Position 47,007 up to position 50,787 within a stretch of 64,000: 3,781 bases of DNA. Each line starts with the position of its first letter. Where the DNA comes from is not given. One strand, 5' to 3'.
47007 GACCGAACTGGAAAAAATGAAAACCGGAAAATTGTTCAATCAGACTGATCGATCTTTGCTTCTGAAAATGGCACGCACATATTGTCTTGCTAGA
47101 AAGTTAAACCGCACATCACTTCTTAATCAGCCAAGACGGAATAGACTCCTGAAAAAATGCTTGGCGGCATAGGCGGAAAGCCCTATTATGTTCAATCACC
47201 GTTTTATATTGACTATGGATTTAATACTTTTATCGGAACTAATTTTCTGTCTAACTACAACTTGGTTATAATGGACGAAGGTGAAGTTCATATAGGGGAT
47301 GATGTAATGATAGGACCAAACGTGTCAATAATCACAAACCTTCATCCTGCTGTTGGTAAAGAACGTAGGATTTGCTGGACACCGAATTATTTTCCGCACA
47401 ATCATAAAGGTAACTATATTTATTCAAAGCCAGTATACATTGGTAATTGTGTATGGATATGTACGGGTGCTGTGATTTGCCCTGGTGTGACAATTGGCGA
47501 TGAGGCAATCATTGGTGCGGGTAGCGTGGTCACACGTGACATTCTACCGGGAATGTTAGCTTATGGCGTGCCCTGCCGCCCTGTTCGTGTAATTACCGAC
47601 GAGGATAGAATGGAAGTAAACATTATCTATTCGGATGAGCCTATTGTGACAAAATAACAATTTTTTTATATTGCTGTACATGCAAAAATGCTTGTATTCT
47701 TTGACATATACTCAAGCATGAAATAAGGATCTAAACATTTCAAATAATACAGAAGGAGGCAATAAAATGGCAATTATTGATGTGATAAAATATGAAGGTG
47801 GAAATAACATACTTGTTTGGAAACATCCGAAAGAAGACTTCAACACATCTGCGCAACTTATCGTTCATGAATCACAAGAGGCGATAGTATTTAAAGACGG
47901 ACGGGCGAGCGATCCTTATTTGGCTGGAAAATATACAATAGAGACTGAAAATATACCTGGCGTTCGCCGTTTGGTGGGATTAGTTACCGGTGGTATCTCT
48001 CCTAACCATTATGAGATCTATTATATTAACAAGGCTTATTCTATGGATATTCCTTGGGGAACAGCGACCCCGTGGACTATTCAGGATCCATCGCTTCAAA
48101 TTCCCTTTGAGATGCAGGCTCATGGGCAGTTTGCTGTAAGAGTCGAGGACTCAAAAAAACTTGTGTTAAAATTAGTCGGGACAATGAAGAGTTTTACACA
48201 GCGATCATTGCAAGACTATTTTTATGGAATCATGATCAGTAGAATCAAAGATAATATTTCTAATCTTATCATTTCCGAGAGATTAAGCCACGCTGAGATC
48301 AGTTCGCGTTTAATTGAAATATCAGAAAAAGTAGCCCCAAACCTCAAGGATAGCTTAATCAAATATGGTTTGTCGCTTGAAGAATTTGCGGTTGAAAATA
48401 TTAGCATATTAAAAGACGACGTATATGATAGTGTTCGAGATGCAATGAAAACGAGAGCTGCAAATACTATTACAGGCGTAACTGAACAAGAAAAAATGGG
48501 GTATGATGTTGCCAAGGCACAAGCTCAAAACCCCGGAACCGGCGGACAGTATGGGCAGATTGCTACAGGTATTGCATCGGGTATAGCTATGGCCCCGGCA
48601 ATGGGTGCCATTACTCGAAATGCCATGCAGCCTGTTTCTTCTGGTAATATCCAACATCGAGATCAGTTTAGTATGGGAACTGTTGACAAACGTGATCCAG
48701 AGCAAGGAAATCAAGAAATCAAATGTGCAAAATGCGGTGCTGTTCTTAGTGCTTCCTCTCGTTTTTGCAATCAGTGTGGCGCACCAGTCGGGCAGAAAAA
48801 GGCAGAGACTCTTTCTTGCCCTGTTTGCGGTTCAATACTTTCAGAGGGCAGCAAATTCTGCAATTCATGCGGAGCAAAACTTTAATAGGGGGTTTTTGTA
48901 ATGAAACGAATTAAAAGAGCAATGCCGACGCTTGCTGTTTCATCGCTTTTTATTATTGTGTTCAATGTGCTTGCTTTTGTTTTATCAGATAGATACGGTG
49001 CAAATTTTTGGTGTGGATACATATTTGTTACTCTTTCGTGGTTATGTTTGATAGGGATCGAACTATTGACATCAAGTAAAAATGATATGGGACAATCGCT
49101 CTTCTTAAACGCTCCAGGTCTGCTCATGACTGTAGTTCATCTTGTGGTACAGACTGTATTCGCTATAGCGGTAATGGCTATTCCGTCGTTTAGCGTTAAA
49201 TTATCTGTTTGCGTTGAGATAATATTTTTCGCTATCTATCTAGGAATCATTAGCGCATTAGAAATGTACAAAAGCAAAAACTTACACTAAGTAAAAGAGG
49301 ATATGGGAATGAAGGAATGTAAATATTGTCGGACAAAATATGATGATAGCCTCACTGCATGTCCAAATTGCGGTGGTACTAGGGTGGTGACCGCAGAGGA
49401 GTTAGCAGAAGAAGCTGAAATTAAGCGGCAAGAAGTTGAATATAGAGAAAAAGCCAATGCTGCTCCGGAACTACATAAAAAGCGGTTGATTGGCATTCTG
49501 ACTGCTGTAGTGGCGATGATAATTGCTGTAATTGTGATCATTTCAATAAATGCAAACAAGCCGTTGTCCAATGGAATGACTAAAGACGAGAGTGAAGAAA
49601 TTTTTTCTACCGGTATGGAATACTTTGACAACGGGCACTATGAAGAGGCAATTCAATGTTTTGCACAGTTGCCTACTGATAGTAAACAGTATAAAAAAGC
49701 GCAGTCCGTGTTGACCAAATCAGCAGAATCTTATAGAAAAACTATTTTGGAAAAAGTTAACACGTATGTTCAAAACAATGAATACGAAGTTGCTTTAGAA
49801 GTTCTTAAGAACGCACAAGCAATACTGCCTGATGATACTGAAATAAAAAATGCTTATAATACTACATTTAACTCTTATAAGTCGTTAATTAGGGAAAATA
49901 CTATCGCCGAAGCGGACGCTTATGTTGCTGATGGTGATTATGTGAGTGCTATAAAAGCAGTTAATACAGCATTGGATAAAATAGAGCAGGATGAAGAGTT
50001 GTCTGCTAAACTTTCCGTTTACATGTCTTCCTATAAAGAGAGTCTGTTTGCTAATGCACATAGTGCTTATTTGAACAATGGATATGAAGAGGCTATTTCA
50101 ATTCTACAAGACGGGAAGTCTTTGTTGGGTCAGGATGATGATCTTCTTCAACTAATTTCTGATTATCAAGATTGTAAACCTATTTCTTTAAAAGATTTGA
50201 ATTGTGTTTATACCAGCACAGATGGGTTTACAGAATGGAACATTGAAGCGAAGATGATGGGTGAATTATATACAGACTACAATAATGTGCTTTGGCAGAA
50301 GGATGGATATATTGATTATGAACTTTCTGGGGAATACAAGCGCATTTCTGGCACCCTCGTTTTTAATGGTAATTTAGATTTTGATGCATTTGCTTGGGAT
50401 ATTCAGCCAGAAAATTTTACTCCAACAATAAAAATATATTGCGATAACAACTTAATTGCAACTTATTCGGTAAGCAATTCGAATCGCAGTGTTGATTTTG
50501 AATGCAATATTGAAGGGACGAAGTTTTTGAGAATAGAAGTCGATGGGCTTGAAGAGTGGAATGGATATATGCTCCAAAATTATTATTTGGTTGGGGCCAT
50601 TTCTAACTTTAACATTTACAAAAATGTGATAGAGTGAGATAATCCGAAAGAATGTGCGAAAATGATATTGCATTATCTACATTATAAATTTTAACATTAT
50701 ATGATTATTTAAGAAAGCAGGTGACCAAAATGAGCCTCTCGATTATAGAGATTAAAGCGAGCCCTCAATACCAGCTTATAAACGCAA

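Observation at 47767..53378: SPFH/zinc-ribbon + membrane + zinc-ribbon-TPR trio followed by a large FtsK/HerA-type ATPase: candidate membrane-associated stress/defence module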

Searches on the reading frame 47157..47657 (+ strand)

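Call 4: search_protein_families(library=pfam, proteins=[window:47157-47657:+], max_evalue=0.01)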
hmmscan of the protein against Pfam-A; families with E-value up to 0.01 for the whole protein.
window:47157-47657:+ (166 aa): 3 families
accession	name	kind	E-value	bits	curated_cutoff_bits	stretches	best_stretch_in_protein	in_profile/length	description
PF00132.30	Hexapep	-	1.1e-12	47.5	27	2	93-127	2-36/36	Bacterial transferase hexapeptide (six repeats)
PF14602.12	Hexapep_2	-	2e-05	24.7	27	1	97-127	6-34/34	Hexapeptide repeat of succinyl-transferase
PF25084.1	LbH_EIF2B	-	0.0019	18.7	54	0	87-128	57-96/105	EIF2B subunit epsilon LbH domain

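Call 5: search_protein_families(library=padloc, proteins=[window:47157-47657:+], max_evalue=0.01)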
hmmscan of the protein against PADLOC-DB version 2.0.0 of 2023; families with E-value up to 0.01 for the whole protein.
window:47157-47657:+ (166 aa): 0 families

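Call 6: search_protein_families(library=ncbifam, proteins=[window:47157-47657:+], max_evalue=0.01)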
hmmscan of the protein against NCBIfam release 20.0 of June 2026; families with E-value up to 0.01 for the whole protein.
window:47157-47657:+ (166 aa): 44 families (the best 25 are shown)
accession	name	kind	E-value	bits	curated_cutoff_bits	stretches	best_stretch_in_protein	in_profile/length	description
NF007076.0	PRK09527.1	equivalog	1.2e-36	126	347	1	7-152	59-191/203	galactoside O-acetyltransferase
NF007499.0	PRK10092.1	equivalog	4.5e-28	98.3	314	1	11-144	61-181/183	maltose O-acetyltransferase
NF007797.0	PRK10502.1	subfamily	3e-17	62.9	192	1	44-144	79-177/183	WcaF family extracellular polysaccharide biosynthesis acetyltransferase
TIGR03570.1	NeuD_NnaD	subfamily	7.3e-17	61.6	160.8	1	93-141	154-202/202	NeuD/PglB/VioB family sugar acetyltransferase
NF058585.1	HptprglPActTf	PfamEq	5.7e-16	58.5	300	2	92-152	106-163/172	heptaprenylglyceryl phosphate O-acetyltransferase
NF007240.0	PRK09677.1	equivalog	1.3e-15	57.4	243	1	25-149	67-187/192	putative lipopolysaccharide biosynthesis O-acetyl transferase WbbJ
NF000311.1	Vat_ABCDEFH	equivalog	2.8e-15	56.4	300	1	92-152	110-170/201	Vat family streptogramin A O-acetyltransferase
NF000111.1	stregram_VatD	exception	8e-14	51.9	400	1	38-153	56-174/209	streptogramin A O-acetyltransferase Vat(D)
TIGR03308.1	phn_thr-fam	hypoth_equivalog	1.2e-13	51.3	201.65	1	90-144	106-160/204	phosphonate metabolim protein, transferase hexapeptide repeat family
NF038307.1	EPS_acetyl_HpsU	equivalog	2.3e-13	50.2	305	1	43-143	77-175/178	hormogonium polysaccharide biosynthesis acetyltransferase HpsU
NF000490.1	chloram_CatB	equivalog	4.8e-13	48.9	350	1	87-152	105-170/210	type B chloramphenicol O-acetyltransferase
TIGR03532.1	DapD_Ac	equivalog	7.3e-13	48.7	231.75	1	90-154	158-222/231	2,3,4,5-tetrahydropyridine-2,6-dicarboxylate N-acetyltransferase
NF033468.1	stregram_VatI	exception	2.3e-11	43.9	415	1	94-145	114-165/208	streptogramin A O-acetyltransferase Vat(I)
NF050158.1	CarbAnhydGPos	equivalog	4.4e-11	42.7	250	1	97-158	92-155/172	gamma carbonic anhydrase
NF000147.1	stregram_VatF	exception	6.2e-11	42.2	400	1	88-137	116-165/221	streptogramin A O-acetyltransferase Vat(F)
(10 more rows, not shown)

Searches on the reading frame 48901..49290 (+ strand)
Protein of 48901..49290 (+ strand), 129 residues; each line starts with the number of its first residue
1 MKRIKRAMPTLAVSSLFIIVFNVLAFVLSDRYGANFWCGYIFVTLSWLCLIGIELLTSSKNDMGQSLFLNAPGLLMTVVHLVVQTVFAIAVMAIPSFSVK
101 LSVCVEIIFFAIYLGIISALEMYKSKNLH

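Call 4: search_protein_families(library=pfam, proteins=[window:48901-49290:+], max_evalue=0.01)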
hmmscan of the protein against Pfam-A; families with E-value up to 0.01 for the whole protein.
window:48901-49290:+ (129 aa): 0 families

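Call 5: search_protein_families(library=padloc, proteins=[window:48901-49290:+], max_evalue=0.01)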
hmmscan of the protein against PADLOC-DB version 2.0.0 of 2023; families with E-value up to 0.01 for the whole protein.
window:48901-49290:+ (129 aa): 0 families

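Call 6: search_protein_families(library=ncbifam, proteins=[window:48901-49290:+], max_evalue=0.01)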
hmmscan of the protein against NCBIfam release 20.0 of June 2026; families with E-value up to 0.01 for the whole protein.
window:48901-49290:+ (129 aa): 0 families

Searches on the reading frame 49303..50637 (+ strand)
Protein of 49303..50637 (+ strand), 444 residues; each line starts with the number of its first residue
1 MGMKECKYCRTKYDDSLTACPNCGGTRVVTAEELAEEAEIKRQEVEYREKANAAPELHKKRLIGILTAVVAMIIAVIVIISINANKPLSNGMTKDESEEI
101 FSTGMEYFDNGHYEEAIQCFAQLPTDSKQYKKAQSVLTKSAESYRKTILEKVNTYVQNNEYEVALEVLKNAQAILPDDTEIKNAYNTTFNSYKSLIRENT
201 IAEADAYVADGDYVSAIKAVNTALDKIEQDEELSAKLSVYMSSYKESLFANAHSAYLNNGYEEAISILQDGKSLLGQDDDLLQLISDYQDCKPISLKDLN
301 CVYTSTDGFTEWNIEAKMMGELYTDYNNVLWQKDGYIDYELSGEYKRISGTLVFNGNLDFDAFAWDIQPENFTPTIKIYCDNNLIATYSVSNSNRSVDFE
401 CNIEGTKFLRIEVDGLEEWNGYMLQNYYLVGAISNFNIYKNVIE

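Call 4: search_protein_families(library=pfam, proteins=[window:49303-50637:+], max_evalue=0.01)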
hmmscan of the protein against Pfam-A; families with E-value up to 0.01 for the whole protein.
window:49303-50637:+ (444 aa): 11 families
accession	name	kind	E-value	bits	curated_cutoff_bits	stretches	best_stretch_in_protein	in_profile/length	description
PF13428.12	TPR_14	-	2e-08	34.5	23.5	0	149-184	5-40/44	Tetratricopeptide repeat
PF14559.12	TPR_19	-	3.6e-08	34.1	25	1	126-184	3-64/68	Tetratricopeptide repeat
PF07719.23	TPR_2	-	1.7e-07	31.2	27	0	101-122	5-26/34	Tetratricopeptide repeat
PF12895.13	ANAPC3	-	4.8e-06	27.2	27.2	0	114-170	23-81/82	Anaphase-promoting complex, cyclosome, subunit 3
PF13432.12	TPR_16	-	0.00017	22.4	32.7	0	202-225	2-25/65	Tetratricopeptide repeat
PF13176.12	TPR_7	-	0.001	19.5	27.9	0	153-177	7-31/36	Tetratricopeptide repeat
PF13414.12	TPR_11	-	0.0038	17.3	26.8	0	153-181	2-30/42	TPR repeat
PF13181.12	TPR_8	-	0.0042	17.6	25.7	0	104-122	8-26/34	Tetratricopeptide repeat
PF00515.34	TPR_1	-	0.0045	17.2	27.8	0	104-120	8-24/34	Tetratricopeptide repeat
PF14863.12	Alkyl_sulf_dimr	-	0.0067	17.3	26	0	146-190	70-114/139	Alkyl sulfatase dimerisation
PF06906.16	DUF1272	-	0.0097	16.4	25.3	0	5-26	28-50/57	Protein of unknown function (DUF1272)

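Call 5: search_protein_families(library=padloc, proteins=[window:49303-50637:+], max_evalue=0.01)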
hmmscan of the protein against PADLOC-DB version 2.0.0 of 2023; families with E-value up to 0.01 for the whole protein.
window:49303-50637:+ (444 aa): 0 families

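Call 6: search_protein_families(library=ncbifam, proteins=[window:49303-50637:+], max_evalue=0.01)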
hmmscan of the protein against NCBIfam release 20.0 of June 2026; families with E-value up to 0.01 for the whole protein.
window:49303-50637:+ (444 aa): 5 families
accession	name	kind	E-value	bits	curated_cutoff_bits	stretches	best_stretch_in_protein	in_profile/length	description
TIGR03302.1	OM_YfiO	subfamily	0.00044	19.8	81.4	1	69-146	4-82/239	outer membrane protein assembly factor BamD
NF040959.1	MamA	equivalog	0.00082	18.9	200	1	94-185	68-145/204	magnetosome protein MamA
NF052400.1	M48_BAM_BepA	equivalog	0.0013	17.6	570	1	122-244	349-473/483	beta-barrel assembly-enhancing protease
TIGR02552.1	LcrH_SycD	equivalog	0.0024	17.6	104.8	0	90-123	11-44/136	SycD/LcrH family type III secretion system chaperone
NF042912.1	Amuc_1098_fam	equivalog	0.0024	16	750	1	139-238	35-131/805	Amuc_1098 family type IV pilus outer membrane protein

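Call 55: find_homologous_proteins(query=window:49303-50637:+, max_evalue=0.00001)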
Query window:49303-50637:+ (444 aa): 68 proteins with E <= 0.00001 among 5820 candidates.
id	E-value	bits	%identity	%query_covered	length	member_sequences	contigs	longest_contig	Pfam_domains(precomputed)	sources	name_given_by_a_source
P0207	9.3e-292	985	100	100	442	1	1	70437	PF14559.13,PF12895.14,PF13428.13,PF07719.24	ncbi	-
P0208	4.8e-123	429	49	99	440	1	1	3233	PF08305.18,PF13428.13,PF25524.2,PF07719.24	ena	-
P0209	1.1e-122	428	66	66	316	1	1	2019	PF14559.13,PF14863.13,PF13414.13,PF00515.35,PF13424.13,PF13432.13,PF13428.13,PF25524.2,PF13181.13,PF07719.24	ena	-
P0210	2.5e-122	427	53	93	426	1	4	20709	PF14559.13,PF13414.13,PF13432.13,PF13428.13,PF07719.24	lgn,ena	-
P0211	1.6e-115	405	38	99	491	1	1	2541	PF14559.13,PF13428.13,PF25524.2,PF07719.24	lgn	-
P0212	1.3e-111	392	42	92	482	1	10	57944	PF13428.13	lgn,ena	-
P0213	2.3e-110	388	47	73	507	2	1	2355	PF14559.13,PF13432.13,PF13428.13,PF13181.13,PF07719.24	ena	-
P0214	2.5e-103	365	33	92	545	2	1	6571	PF14559.13,PF13428.13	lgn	-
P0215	2.5e-102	361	42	99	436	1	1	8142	-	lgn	-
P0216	5.1e-101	357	32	95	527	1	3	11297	PF14559.13,PF25058.2,PF13432.13,PF13428.13,PF07719.24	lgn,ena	-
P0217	1.2e-99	352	38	92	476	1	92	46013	PF14559.13,PF08305.18,PF13432.13,PF13428.13,PF07719.24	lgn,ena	-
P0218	1.3e-99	352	38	92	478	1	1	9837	PF14559.13,PF08305.18,PF12895.14,PF13428.13,PF07719.24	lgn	-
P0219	2.6e-99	351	40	95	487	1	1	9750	PF14559.13,PF13176.13,PF13428.13,PF13181.13,PF07719.24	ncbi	-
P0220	7.5e-99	350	49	60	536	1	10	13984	PF14559.13,PF08631.17,PF13432.13,PF13428.13,PF19964.6,PF07719.24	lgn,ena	-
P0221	7.3e-98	347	49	60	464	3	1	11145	PF14559.13,PF13428.13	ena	-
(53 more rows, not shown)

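Call 66: predict_structure(alignment_id=A3)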
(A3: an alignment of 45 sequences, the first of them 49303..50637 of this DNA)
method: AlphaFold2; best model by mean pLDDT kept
length: 444 residues; sequences in the alignment: 45
mean_pLDDT: 84.0   pTM: 0.64
mean pLDDT of the five models: 84.0, 83.3, 82.3, 82.4, 81.3
residues with pLDDT >= 90: 252; 70-90: 97; 50-70: 69; < 50: 26
segments of 3 or more residues with pLDDT < 50: 53-61, 315-317, 421-424
pLDDT, mean of each block of 10 residues (from residue 1): 81 84 82 75 68 49 58 67 77 93 97 96 94 96 98 97 97 97 98 97 98 97 95 97 97 95 96 93 95 87 63 51 52 79 92 69 54 89 95 88 94 77 57 87 82
secondary structure, 60 per line:
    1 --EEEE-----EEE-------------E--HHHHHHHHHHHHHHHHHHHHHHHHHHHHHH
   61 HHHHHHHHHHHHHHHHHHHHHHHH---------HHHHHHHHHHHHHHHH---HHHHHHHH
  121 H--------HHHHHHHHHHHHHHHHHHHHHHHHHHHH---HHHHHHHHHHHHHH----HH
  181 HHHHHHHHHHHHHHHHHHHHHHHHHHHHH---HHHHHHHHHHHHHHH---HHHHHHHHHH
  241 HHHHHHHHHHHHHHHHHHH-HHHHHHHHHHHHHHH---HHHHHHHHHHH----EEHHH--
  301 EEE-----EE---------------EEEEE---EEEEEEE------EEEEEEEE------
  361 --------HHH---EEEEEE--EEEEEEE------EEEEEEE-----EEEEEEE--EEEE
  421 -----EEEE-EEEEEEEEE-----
elements in order: E3-6 E12-14 H31-84 H94-109 H113-121 H130-157 H161-174 H179-209 H213-227 H231-259 H261-275 H279-289 E301-303 E326-330 E334-340 E347-354 E375-380 E383-389 E396-402 E408-414 E417-420 E426-429 E431-439

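Call 68: fold_search(model_id=the predicted structure, library=pdb)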
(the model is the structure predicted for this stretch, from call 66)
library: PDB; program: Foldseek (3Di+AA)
matches with E <= 10: 1293; with E <= 0.001: 32
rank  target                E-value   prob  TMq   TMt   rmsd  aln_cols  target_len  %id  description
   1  6yyu                  1.0e-05  0.91  0.09  0.10  24.3       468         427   12  Aspartyl/Asparaginyl beta-hydroxylase (AspH) oxygenase and TPR domains in complex with manganese and 2-oxoglutarate (released 2021-03-17)
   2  2vmi                  1.3e-05  1.00  0.23  0.59   5.7       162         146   12  The structure of seleno-methionine labelled CBM51 from Clostridium perfringens GH95 (released 2008-02-19)
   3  9qhc_B                1.7e-05  1.00  0.12  0.16  13.7       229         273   18  Crystal structure of 8-repeat CTPR protein with eliminated coordination sites (released 2025-10-22)
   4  8re8_A                1.9e-05  0.90  0.10  0.11  24.9       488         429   11  Aspartyl/Asparaginyl beta-hydroxylase (AspH) R688Q variant in complex with Mn, (3R)-methyl-2-oxoglutarate and a Factor (released 2024-12-18)
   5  2vmg                  2.1e-05  1.00  0.21  0.54   6.6       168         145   12  The structure of CBM51 from Clostridium perfringens GH95 in complex with methyl-galactose (released 2008-02-19)
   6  8re6_A                2.1e-05  0.87  0.10  0.10  24.6       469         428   12  Aspartyl/Asparaginyl beta-hydroxylase (AspH) R735Q variant in complex with Mn, 2-oxoglutarate and a Factor X derived p (released 2024-12-18)
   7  8re5_A                2.2e-05  0.85  0.10  0.10  25.8       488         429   11  Aspartyl/Asparaginyl beta-hydroxylase (AspH) R735Q variant in complex with Mn, 2-oxosuberate and a Factor X derived pe (released 2024-12-18)
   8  7e6j_A                2.6e-05  0.85  0.10  0.10  24.6       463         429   12  Aspartyl/Asparaginyl beta-hydroxylase (AspH) H725A in complex with Factor X peptide fragment (39mer-4Ser) (released 2021-06-30)
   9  7jrl                  2.8e-05  1.00  0.21  0.21   6.4       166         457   11  The structure of CBM51-2 in complex with GlcNAc and INT domains from Clostridium perfringens ZmpB (released 2021-02-03)
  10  6yyy_A                2.8e-05  0.90  0.10  0.11  24.5       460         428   12  Aspartyl/Asparaginyl beta-hydroxylase (AspH) oxygenase and TPR domains in complex with manganese, 4,4-dimethyl-2-oxogl (released 2021-03-17)
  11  7jrm                  3.4e-05  1.00  0.22  0.21   6.1       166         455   12  The structure of CBM51-2 and INT domains from Clostridium perfringens ZmpB (released 2021-02-03)
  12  8re7_A                3.4e-05  0.82  0.10  0.11  25.6       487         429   11  Aspartyl/Asparaginyl beta-hydroxylase (AspH) R735W variant in complex with Mn, 2-oxoglutarate and a Factor X derived p (released 2024-12-18)
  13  9qhb                  5.7e-05  1.00  0.12  0.16  13.5       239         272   19  Crystal structure of 16-repeat CTPR protein with eliminated coordination sites (released 2025-10-22)
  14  2vmh                  7.1e-05  1.00  0.22  0.59   5.7       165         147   12  The structure of CBM51 from Clostridium perfringens GH95 (released 2008-02-19)
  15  9qhc_A                7.1e-05  1.00  0.12  0.16  13.4       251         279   17  Crystal structure of 8-repeat CTPR protein with eliminated coordination sites (released 2025-10-22)
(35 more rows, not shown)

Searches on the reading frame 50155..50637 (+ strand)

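Call 54: search_protein_families(library=pfam, proteins=[window:50155-50637:+], max_evalue=5)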
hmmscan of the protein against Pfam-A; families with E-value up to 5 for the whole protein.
window:50155-50637:+ (160 aa): 1 family
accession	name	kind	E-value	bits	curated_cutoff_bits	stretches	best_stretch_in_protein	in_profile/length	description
PF08305.17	NPCBM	-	0.035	14.5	23.9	1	53-134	50-122/137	NPCBM/NEW2 domain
